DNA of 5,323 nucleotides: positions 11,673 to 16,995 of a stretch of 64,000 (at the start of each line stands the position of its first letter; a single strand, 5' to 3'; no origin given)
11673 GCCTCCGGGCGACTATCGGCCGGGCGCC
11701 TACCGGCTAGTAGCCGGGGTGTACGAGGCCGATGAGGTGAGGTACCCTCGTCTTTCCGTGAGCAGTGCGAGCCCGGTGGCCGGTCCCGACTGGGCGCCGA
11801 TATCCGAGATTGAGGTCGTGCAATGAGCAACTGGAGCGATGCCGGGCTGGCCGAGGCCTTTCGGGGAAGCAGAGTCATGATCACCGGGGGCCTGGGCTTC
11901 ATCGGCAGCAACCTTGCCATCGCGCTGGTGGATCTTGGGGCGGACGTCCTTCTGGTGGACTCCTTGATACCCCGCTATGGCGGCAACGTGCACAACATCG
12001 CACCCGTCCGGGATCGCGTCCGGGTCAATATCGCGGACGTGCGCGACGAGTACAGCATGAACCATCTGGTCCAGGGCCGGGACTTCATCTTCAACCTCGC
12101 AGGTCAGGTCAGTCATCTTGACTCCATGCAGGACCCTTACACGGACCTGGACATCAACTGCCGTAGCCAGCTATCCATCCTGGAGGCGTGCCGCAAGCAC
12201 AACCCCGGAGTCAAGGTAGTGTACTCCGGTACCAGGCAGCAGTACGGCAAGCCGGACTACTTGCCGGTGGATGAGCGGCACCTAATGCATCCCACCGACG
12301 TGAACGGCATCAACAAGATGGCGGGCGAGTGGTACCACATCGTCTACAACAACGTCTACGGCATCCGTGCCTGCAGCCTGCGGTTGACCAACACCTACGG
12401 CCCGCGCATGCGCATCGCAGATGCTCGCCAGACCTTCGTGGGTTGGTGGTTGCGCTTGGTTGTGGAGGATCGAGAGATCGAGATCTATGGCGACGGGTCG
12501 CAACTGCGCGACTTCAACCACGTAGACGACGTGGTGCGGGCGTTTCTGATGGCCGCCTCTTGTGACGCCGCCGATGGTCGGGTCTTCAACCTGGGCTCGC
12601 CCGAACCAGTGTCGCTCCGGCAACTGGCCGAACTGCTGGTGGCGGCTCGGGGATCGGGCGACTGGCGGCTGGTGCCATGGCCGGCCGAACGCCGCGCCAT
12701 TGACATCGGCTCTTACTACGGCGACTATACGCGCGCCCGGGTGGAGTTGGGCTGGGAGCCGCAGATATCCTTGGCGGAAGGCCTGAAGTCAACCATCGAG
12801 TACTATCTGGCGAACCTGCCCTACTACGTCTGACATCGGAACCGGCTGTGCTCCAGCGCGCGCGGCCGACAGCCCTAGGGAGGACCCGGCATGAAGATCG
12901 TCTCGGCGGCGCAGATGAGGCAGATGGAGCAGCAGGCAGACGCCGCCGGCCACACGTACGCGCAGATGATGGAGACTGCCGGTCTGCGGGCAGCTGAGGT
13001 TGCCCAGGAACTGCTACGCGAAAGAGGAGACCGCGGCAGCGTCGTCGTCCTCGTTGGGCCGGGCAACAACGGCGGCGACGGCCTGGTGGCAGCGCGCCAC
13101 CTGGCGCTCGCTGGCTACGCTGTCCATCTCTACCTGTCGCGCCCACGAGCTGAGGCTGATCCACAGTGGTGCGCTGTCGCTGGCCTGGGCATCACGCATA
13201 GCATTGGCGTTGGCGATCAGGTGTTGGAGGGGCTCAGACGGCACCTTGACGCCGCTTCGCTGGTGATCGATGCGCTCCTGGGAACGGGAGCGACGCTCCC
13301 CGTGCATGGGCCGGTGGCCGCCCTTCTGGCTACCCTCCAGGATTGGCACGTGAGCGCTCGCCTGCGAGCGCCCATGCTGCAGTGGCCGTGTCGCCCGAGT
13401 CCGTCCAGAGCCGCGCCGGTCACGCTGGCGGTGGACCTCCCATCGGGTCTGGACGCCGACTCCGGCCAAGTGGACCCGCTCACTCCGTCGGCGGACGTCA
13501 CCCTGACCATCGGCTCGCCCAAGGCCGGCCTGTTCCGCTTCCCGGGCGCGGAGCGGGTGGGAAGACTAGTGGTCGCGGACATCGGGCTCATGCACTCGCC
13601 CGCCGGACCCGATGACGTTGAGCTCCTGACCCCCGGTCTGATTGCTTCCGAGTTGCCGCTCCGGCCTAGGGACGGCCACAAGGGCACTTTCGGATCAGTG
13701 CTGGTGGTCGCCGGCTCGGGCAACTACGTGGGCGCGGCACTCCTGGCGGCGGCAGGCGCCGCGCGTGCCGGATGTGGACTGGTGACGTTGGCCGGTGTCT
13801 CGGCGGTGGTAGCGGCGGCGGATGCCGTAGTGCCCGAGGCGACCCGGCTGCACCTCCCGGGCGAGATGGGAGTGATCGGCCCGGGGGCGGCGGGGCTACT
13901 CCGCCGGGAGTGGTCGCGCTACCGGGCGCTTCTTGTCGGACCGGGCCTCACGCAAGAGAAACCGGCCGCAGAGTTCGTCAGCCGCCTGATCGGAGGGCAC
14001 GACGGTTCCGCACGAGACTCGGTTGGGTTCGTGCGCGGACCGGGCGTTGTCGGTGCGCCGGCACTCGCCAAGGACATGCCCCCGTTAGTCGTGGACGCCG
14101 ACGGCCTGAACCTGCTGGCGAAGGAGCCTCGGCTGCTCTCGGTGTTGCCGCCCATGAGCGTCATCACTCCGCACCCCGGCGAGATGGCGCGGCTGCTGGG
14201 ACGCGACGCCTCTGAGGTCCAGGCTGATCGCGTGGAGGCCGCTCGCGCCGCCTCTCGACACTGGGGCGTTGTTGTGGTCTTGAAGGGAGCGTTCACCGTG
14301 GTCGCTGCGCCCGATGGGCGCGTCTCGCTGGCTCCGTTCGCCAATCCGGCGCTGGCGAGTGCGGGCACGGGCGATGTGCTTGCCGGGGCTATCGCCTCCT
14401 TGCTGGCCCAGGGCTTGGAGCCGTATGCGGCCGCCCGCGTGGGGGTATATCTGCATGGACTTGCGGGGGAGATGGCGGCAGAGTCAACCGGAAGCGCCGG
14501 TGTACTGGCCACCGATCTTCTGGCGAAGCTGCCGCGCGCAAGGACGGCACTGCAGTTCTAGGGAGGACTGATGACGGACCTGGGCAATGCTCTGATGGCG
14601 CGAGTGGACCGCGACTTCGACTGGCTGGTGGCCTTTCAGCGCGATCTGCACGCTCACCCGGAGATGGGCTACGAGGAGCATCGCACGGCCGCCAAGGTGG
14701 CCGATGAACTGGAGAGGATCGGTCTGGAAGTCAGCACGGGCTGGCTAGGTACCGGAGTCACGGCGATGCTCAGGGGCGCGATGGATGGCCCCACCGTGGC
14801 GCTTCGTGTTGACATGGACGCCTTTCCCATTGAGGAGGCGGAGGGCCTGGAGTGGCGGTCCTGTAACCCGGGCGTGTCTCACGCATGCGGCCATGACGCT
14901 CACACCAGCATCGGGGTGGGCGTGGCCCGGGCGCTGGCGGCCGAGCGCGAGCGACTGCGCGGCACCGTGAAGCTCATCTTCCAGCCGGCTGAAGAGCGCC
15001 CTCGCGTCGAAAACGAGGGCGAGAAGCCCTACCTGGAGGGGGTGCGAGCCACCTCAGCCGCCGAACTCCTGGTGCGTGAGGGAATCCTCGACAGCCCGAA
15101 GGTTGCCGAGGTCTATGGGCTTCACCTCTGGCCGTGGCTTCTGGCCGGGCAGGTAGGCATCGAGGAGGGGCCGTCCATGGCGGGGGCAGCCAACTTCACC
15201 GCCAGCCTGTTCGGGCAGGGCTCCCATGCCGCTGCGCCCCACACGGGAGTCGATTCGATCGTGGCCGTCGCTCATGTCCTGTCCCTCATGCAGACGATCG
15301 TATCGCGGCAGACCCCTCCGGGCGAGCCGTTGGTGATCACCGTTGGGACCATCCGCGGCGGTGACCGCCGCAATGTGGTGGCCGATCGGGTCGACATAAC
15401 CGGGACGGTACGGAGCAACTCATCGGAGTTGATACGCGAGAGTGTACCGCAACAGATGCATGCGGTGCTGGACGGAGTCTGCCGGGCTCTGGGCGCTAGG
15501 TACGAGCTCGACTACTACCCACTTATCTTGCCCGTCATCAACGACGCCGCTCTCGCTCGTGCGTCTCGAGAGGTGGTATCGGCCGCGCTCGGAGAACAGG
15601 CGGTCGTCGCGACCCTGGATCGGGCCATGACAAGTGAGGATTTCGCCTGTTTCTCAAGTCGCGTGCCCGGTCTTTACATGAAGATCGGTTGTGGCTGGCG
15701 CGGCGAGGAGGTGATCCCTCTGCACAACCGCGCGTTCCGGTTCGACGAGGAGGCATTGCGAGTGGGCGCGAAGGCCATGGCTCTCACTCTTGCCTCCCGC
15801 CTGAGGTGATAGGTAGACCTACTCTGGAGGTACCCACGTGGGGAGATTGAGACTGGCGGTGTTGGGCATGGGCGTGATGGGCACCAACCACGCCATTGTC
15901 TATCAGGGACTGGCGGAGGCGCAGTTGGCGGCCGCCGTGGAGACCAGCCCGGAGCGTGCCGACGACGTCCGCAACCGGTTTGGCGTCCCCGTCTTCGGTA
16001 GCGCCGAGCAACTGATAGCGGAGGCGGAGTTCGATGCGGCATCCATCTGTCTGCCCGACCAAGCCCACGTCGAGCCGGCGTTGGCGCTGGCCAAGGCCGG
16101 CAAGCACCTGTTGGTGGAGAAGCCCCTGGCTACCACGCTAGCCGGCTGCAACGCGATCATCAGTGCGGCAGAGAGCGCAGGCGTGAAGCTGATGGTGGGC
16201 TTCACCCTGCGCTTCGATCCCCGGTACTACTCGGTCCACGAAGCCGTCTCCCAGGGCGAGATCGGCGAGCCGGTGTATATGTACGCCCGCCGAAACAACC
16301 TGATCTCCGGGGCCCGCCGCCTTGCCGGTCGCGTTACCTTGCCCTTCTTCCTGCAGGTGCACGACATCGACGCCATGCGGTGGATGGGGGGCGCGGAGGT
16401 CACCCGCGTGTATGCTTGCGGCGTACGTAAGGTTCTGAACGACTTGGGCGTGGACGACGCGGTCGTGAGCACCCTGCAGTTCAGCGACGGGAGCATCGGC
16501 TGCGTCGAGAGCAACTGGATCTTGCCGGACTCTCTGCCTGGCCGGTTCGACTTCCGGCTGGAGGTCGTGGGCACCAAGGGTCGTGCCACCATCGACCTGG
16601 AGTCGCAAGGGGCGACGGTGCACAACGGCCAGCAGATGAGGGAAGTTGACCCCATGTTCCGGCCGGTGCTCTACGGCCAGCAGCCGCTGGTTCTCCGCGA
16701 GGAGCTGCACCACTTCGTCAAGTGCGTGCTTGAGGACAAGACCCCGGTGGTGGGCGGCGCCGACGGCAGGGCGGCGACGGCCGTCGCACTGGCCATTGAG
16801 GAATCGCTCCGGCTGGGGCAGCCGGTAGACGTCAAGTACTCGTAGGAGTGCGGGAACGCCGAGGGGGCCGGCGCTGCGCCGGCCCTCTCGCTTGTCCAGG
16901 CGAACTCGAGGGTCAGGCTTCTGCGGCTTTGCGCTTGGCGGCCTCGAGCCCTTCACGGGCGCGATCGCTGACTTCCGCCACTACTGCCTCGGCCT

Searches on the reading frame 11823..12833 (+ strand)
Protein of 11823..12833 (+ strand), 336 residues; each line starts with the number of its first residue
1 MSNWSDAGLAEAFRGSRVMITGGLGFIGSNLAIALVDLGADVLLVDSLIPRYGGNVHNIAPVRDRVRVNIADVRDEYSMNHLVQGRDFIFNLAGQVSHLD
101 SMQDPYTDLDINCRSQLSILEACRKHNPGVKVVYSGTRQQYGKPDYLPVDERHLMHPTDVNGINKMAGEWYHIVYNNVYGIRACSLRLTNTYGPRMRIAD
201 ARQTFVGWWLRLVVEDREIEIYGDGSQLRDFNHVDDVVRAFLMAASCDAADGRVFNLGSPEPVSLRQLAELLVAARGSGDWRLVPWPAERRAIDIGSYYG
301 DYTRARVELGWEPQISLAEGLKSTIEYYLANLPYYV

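Call 13: search_protein_families(library=pfam, proteins=[window:11823-12833:+], max_evalue=0.00001)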
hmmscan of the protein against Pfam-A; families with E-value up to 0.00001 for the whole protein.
window:11823-12833:+ (336 aa): 4 families
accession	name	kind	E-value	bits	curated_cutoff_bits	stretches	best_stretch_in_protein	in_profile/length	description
PF01370.27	Epimerase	-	1e-46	159.7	20.9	1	18-258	1-240/240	NAD dependent epimerase/dehydratase family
PF16363.11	GDP_Man_Dehyd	-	1.9e-46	159.5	27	1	19-323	1-331/332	GDP-mannose 4,6 dehydratase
PF01073.25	3Beta_HSD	-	9.1e-10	38.5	22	1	20-245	2-229/280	3-beta hydroxysteroid dehydrogenase/isomerase family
PF04321.23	RmlD_sub_bind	-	7.6e-06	25.6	27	1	17-285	2-240/287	RmlD substrate binding domain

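Call 31: search_solved_structures(query=window:11823-12830:+, max_evalue=1e-25)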
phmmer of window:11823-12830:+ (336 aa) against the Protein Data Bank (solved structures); distinct sequences matched with E-value up to 1e-25: 18.
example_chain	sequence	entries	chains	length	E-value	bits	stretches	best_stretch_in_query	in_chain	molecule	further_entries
4zrm_A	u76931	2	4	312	8.3e-43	149.9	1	17-330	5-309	UDP-glucose 4-epimerase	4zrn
7ys8_A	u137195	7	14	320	3.9e-34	121.4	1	17-328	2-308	UDP-glucose 4-epimerase | UDP-glucose 4-epimerase along with EC 5.1.3.2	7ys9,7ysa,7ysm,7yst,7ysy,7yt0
9rl0_E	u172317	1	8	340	2.6e-31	112.1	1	18-327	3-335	CDP-tyvelose 2-epimerase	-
1orr_A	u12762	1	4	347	1.6e-30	109.5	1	17-327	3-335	CDP-tyvelose-2-epimerase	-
10ke_A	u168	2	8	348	1.4e-29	106.4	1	17-329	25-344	Capsular polysaccharide biosynthesis protein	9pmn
1r6d_A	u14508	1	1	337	2.4e-29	105.6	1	17-332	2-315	TDP-glucose-4,6-dehydratase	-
1r66_A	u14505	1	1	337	1.2e-28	103.3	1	17-332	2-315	TDP-glucose-4,6-dehydratase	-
3icp_A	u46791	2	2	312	2.5e-28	102.3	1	17-327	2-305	NAD-dependent epimerase/dehydratase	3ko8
2b69_A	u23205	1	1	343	2.9e-28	102.1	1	16-334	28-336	UDP-glucuronate decarboxylase 1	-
6pmh_A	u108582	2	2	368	3.1e-28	102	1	12-331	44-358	UDP-glucose 4-epimerase related protein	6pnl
4m55_A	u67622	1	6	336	3.5e-28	101.8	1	16-334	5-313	UDP-glucuronic acid decarboxylase 1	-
4gll_A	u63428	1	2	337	3.6e-28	101.8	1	16-334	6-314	UDP-glucuronic acid decarboxylase 1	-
2hun_A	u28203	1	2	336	3.7e-28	101.7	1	16-331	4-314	336aa long hypothetical dTDP-glucose 4,6-dehydratase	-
4lk3_A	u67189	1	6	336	3.8e-28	101.7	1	16-334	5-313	UDP-glucuronic acid decarboxylase 1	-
8shh_A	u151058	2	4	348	4.2e-28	101.5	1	8-333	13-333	dTDP-glucose 4,6-dehydratase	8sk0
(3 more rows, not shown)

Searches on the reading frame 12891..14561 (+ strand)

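Call 13: search_protein_families(library=pfam, proteins=[window:12891-14561:+], max_evalue=0.00001)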
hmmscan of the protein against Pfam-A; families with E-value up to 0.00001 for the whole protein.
window:12891-14561:+ (556 aa): 4 families
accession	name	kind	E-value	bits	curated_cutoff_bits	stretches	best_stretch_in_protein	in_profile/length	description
PF01256.23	Carb_kinase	-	1.2e-51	176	27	1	270-549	1-242/242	NAD(P)H-hydrate dehydratase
PF03853.21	YjeF_N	-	9.8e-34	117.2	24.9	1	24-213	2-169/169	YjeF-related protein N-terminus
PF08543.17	Phos_pyr_kin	-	2.9e-06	27.3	27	1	417-516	115-222/246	Phosphomethylpyrimidine kinase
PF02110.20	HK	-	6e-06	26.2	27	0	434-547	127-241/247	Hydroxyethylthiazole kinase family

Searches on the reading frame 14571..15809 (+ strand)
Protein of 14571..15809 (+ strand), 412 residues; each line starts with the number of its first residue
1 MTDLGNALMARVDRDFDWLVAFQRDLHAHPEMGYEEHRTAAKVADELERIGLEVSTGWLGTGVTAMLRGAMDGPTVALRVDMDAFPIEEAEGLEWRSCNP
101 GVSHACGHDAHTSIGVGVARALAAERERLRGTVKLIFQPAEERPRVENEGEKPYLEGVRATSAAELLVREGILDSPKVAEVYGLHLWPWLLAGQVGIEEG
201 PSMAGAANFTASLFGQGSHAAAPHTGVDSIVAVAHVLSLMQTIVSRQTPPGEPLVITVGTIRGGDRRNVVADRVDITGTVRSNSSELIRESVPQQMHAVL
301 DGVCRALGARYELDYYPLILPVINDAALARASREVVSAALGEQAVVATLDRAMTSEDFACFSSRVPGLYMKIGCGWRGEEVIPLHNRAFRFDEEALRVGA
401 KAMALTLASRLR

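Call 13: search_protein_families(library=pfam, proteins=[window:14571-15809:+], max_evalue=0.00001)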
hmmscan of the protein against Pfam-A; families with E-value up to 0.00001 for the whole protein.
window:14571-15809:+ (412 aa): 2 families
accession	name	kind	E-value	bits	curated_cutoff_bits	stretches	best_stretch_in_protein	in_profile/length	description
PF01546.33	Peptidase_M20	-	1.8e-32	113.4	24.6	1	77-407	1-204/206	Peptidase family M20/M25/M40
PF07687.19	M20_dimer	-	4.5e-09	36.7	21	1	205-300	5-99/107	Peptidase dimerisation domain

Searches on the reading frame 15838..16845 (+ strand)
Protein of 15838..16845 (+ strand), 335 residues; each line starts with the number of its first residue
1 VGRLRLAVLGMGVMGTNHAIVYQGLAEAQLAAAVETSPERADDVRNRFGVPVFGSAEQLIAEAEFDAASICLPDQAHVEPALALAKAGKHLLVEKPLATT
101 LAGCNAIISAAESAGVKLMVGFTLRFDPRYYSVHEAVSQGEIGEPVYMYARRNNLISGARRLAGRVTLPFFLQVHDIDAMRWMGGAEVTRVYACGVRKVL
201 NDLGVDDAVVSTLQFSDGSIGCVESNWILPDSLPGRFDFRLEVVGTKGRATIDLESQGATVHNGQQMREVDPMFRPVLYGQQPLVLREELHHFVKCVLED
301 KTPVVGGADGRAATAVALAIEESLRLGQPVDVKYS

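Call 14: search_protein_families(library=pfam, proteins=[window:15838-16845:+], max_evalue=0.00001)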
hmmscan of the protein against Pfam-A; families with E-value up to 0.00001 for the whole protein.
window:15838-16845:+ (335 aa): 3 families
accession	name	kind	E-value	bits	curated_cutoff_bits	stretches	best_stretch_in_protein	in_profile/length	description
PF01408.29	GFO_IDH_MocA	-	3.9e-28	99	24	1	5-122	2-120/120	Oxidoreductase family, NAD-binding Rossmann fold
PF22725.1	GFO_IDH_MocA_C3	-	2.3e-16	60.4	27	1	133-250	4-123/124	GFO/IDH/MocA C-terminal domain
PF02894.22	GFO_IDH_MocA_C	-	2e-13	51.1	22.9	1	135-332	2-218/218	Oxidoreductase family, C-terminal alpha/beta domain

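Call 30: search_solved_structures(query=window:15838-16842:+, max_evalue=1e-10)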
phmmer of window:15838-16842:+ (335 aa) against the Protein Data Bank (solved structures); distinct sequences matched with E-value up to 1e-10: 49.
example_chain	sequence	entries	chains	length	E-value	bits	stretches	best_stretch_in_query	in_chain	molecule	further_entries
3ezy_A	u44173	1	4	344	1e-34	123.8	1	4-327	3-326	Dehydrogenase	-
4hkt_A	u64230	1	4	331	3.8e-26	95.6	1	4-323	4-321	Inositol 2-dehydrogenase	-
4n54_A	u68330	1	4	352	2.8e-25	92.8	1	4-327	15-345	Inositol dehydrogenase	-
4mkx_A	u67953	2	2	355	2.9e-25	92.7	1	4-327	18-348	Inositol dehydrogenase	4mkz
5a02_A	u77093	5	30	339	1.5e-22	83.8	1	3-330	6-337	ALDOSE-ALDOSE OXIDOREDUCTASE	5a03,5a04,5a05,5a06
8w9s_A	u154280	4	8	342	6e-22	81.8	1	3-332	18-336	NADH-dependent dihydrogenase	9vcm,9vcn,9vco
3cea_A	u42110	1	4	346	4.1e-20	75.8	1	4-333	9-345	Myo-inositol 2-dehydrogenase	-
1evj_A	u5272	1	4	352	4.2e-20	75.8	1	4-332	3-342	GLUCOSE-FRUCTOSE OXIDOREDUCTASE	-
9azo_A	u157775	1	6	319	4.9e-20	75.6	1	4-222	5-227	PmdC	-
3mz0_A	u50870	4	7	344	5e-20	75.5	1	4-248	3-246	Inositol 2-dehydrogenase/D-chiro-inositol 3-dehydrogenase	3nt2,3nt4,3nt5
6nor_A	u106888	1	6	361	6.3e-20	75.2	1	3-258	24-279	Putative NAD dependent dehydrogenase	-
1ofg_A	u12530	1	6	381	9.8e-20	74.6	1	4-332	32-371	GLUCOSE-FRUCTOSE OXIDOREDUCTASE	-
1ryd_A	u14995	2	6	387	1e-19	74.5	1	4-332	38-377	glucose-fructose oxidoreductase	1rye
1h6a_A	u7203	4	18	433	1.2e-19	74.3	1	4-332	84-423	PRECURSOR FORM OF GLUCOSE-FRUCTOSE OXIDOREDUCTASE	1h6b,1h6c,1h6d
7wzd_A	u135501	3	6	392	1.2e-19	74.3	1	3-193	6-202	4,5-dihydroxyphthalate dehydrogenase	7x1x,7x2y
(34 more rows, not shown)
